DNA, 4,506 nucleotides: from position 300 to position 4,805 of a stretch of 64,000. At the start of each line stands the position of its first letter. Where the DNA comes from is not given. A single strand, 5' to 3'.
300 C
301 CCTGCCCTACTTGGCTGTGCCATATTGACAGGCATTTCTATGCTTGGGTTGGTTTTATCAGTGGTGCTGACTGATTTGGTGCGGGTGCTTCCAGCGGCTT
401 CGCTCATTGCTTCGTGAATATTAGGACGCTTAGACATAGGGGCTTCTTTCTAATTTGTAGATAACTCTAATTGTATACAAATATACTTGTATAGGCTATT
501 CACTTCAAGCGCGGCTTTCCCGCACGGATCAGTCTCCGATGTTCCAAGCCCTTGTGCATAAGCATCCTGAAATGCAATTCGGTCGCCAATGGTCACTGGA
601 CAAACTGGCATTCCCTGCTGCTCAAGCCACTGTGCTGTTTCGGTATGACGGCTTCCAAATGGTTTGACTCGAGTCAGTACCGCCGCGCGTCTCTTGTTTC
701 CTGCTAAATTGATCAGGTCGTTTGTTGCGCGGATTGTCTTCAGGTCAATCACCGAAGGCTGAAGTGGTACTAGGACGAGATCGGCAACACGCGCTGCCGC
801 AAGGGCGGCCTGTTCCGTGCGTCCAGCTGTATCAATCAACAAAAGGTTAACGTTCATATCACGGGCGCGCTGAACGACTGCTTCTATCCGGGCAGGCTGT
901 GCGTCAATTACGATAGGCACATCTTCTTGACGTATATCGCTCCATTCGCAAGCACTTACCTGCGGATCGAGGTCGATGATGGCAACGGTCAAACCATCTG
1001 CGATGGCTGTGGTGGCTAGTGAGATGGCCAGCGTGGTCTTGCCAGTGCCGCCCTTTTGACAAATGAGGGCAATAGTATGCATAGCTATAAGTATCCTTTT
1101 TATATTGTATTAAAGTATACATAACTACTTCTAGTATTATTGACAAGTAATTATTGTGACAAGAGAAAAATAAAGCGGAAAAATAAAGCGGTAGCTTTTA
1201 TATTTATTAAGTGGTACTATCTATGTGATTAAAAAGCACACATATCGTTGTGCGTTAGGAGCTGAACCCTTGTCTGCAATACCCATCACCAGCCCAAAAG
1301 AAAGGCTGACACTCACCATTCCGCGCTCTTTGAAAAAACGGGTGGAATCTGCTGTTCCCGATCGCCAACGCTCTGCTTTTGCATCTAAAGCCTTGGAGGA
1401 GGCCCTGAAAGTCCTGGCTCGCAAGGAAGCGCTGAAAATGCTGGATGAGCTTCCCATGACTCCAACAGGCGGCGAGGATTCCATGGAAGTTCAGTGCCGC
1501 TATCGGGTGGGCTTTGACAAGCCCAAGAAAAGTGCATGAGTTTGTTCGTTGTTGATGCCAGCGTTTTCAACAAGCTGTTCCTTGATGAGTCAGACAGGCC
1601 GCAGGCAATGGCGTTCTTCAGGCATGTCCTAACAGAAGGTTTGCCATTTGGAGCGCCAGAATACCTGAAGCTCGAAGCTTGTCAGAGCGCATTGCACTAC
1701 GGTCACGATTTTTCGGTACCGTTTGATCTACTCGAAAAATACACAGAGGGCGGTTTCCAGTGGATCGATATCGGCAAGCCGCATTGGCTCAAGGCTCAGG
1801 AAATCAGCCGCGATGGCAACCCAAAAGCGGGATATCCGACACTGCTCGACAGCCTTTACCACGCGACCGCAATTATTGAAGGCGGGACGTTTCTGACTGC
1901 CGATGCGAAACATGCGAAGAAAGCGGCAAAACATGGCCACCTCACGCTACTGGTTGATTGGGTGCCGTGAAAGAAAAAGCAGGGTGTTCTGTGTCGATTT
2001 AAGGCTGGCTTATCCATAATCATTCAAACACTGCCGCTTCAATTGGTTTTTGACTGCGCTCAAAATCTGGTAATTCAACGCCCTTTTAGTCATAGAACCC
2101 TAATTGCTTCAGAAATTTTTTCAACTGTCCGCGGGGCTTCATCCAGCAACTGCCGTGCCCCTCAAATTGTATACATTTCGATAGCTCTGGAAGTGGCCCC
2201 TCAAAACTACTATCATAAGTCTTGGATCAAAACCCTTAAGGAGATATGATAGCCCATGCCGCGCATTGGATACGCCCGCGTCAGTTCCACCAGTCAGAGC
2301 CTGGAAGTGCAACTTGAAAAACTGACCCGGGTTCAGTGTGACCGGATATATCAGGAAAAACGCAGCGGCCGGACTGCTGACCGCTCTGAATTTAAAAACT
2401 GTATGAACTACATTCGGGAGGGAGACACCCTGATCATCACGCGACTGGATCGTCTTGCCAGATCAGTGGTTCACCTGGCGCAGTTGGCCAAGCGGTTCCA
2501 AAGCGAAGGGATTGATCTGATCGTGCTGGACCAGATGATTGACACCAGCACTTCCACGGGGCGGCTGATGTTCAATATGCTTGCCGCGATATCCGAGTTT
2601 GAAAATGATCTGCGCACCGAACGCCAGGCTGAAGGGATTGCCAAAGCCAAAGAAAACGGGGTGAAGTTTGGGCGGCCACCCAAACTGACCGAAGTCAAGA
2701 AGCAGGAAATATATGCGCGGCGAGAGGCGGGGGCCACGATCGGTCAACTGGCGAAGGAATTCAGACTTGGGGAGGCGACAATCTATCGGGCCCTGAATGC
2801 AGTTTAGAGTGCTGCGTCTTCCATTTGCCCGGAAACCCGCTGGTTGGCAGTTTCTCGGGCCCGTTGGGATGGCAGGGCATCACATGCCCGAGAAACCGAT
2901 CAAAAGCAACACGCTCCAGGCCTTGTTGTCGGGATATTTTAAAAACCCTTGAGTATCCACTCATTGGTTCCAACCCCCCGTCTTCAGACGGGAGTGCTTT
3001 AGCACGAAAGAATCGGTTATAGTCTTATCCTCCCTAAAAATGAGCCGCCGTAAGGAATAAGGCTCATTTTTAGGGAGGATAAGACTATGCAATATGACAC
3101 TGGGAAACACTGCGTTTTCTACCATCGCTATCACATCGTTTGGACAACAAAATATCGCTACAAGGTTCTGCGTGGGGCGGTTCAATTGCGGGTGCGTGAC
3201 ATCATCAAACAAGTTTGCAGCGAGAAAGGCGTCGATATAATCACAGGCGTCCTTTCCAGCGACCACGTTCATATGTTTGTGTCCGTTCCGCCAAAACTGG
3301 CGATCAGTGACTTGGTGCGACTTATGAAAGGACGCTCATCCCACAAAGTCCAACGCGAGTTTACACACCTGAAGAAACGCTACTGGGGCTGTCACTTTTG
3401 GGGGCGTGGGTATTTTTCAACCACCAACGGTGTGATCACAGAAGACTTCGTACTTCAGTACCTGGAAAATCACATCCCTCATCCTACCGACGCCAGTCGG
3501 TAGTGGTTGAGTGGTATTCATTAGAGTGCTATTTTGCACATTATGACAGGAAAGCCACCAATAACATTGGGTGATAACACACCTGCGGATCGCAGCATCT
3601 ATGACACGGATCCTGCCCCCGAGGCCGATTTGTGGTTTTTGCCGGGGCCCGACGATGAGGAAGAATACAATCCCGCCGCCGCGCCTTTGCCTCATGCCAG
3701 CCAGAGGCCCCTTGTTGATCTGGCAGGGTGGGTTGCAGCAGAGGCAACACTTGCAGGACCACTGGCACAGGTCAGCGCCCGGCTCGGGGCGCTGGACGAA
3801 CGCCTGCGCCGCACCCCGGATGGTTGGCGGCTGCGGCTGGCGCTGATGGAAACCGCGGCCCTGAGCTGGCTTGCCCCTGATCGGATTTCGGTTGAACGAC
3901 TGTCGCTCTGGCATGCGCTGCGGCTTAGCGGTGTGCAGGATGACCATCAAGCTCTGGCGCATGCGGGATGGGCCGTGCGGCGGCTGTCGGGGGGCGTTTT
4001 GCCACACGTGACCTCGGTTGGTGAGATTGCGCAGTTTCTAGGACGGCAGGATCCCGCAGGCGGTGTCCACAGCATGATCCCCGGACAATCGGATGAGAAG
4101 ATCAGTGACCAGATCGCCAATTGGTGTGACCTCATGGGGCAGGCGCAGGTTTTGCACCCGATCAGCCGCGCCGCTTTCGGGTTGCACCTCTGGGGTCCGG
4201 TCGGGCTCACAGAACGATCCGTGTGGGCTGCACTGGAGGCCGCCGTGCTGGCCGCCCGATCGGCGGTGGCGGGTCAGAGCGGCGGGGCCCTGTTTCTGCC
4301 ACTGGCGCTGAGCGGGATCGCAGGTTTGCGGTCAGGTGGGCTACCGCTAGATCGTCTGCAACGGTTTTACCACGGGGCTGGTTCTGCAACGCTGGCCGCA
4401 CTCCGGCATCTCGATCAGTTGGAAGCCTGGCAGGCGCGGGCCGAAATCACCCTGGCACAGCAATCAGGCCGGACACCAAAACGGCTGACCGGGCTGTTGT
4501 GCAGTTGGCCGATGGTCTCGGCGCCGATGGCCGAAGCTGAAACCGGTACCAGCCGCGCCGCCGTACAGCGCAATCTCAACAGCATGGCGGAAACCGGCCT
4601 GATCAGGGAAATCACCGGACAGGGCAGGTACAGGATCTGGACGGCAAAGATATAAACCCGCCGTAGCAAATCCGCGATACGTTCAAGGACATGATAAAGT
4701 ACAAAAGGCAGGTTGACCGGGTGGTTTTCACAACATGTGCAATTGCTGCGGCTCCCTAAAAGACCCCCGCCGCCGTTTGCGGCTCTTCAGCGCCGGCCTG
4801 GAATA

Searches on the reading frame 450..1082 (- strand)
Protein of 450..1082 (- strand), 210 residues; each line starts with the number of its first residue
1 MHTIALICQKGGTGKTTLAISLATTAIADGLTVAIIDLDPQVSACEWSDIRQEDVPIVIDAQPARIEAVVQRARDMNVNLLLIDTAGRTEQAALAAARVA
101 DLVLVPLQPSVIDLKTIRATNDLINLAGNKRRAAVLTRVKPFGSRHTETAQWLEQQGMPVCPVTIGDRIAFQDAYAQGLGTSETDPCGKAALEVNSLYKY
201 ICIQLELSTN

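Call 36: search_protein_families(library=pfam, proteins=[window:450-1082:-], max_evalue=0.001)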
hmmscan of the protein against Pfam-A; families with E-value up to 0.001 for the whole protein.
window:450-1082:- (210 aa): 8 families
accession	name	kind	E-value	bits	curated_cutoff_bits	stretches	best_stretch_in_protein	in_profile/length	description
PF01656.29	CbiA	-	9.7e-15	55.1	25.4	1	4-179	1-123/125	CobQ/CobB/MinD/ParA nucleotide binding domain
PF09140.17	MipZ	-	7.6e-13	48.8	20.7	2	2-41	1-40/262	ATPase MipZ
PF13614.12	AAA_31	-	1.8e-12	48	27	1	1-54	1-54/177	AAA domain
PF07015.17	VirC1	-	3.4e-07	30.3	24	1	1-178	1-189/231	VirC1 protein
PF00448.28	SRP54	-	1.5e-05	25.2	22.7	1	5-92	4-98/196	SRP54-type protein, GTPase domain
PF10609.15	ParA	-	4.6e-05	23.4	27.1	1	2-39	4-41/246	NUBPL iron-transfer P-loop NTPase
PF00004.35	AAA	-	0.00021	22.2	21.2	1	11-110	7-95/131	ATPase family associated with various cellular activities (AAA)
PF16575.11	CLP1_P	-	0.00033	21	26.6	0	12-41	4-33/188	mRNA cleavage and polyadenylation factor CLP1 P-loop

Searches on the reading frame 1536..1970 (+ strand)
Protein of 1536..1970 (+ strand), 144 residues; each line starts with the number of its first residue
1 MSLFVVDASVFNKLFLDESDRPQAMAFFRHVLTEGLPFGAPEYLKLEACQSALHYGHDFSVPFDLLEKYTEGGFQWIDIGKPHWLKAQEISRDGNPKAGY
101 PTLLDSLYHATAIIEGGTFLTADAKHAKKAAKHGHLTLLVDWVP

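Call 36: search_protein_families(library=pfam, proteins=[window:1536-1970:+], max_evalue=0.001)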
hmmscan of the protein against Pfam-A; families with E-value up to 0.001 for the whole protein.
window:1536-1970:+ (144 aa): 1 family
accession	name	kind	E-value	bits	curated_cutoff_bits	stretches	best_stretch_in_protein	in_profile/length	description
PF01850.27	PIN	-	3.9e-06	27.9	23.6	1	5-130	2-118/120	PIN domain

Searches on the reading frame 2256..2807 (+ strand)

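Call 12: search_protein_families(library=pfam, proteins=[window:2256-2807:+], max_evalue=0.01)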
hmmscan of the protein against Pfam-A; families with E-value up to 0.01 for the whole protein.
window:2256-2807:+ (183 aa): 5 families
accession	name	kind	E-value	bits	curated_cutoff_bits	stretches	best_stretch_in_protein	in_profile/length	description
PF00239.26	Resolvase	-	3.8e-42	144.2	23.3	1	4-136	2-144/145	Resolvase, N terminal domain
PF02796.21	HTH_7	-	2e-09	37.9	23.8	1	139-182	1-44/45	Helix-turn-helix domain of resolvase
PF13551.12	HTH_29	-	0.0074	16.8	28.1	0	156-182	8-35/64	Winged helix-turn helix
PF13384.12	HTH_23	-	0.0076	16.5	24.6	0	146-182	4-40/50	Homeodomain-like domain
PF13565.12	HTH_32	-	0.0093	16.9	33.7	0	125-180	11-73/73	Homeodomain-like domain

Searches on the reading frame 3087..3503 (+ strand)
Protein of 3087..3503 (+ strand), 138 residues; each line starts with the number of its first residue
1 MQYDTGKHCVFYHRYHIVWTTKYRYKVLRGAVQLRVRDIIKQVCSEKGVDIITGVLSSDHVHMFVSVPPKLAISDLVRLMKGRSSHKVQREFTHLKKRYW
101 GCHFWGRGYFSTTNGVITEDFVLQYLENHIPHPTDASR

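Call 12: search_protein_families(library=pfam, proteins=[window:3087-3503:+], max_evalue=0.01)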
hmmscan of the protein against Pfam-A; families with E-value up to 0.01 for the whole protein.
window:3087-3503:+ (138 aa): 1 family
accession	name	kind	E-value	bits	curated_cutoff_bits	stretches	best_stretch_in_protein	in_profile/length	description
PF01797.21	Y1_Tnp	-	1.7e-40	138.3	23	1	10-129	2-121/121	Transposase IS200 like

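Call 14: find_encoding_contigs(protein=window:3087-3503:+, flank=10000, max_places=10)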
Protein window:3087-3503:+ (138 aa): 7 contigs read that carry it; 6 places shown.
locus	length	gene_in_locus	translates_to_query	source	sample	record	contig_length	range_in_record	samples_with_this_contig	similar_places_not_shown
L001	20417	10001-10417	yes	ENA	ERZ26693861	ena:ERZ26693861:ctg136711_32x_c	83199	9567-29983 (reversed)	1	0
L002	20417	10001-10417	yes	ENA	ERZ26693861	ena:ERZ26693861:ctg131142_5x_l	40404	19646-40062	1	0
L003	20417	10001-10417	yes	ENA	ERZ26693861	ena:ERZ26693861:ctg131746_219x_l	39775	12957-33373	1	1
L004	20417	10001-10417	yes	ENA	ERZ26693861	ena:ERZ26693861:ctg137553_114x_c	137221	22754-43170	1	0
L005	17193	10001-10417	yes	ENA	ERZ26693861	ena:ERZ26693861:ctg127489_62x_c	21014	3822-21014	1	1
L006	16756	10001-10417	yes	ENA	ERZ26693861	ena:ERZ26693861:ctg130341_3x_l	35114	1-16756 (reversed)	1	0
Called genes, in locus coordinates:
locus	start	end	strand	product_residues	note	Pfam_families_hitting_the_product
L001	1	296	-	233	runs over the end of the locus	PF18912:DZR_2 (faint)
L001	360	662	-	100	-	-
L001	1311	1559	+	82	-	PF05406:WGR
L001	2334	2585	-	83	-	PF03693:ParD_antitoxin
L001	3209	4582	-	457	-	PF13701:DDE_Tnp_1_4, PF01609:DDE_Tnp_1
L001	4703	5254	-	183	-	PF00239:Resolvase, PF02796:HTH_7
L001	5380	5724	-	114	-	PF05016:ParE_toxin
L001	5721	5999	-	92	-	-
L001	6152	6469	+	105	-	-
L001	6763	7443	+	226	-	PF01656:CbiA, PF07015:VirC1, PF09140:MipZ (faint), PF13614:AAA_31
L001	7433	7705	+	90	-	-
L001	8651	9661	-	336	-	-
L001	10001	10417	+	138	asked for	PF01797:Y1_Tnp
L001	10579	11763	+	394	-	-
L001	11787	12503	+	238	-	-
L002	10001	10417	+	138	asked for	PF01797:Y1_Tnp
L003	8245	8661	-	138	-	PF01797:Y1_Tnp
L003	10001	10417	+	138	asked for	PF01797:Y1_Tnp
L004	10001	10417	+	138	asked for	PF01797:Y1_Tnp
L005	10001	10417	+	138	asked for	PF01797:Y1_Tnp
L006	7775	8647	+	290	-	PF01548:DEDD_Tnp_IS110, PF01797:Y1_Tnp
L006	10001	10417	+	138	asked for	PF01797:Y1_Tnp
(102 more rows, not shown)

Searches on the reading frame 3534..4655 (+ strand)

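Call 12: search_protein_families(library=pfam, proteins=[window:3534-4655:+], max_evalue=0.01)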
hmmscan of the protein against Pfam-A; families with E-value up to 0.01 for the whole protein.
window:3534-4655:+ (373 aa): 3 families
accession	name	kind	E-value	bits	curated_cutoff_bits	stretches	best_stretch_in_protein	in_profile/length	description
PF11972.14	HTH_13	-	1.4e-08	35.1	26.1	1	318-369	4-51/54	HTH DNA binding domain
PF12802.13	MarR_2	-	0.0012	19.3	27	1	329-358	22-51/61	MarR family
PF25213.1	HVO_A0261_N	-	0.0028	17.9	35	1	334-367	31-62/86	HVO_A0261 N-terminal domain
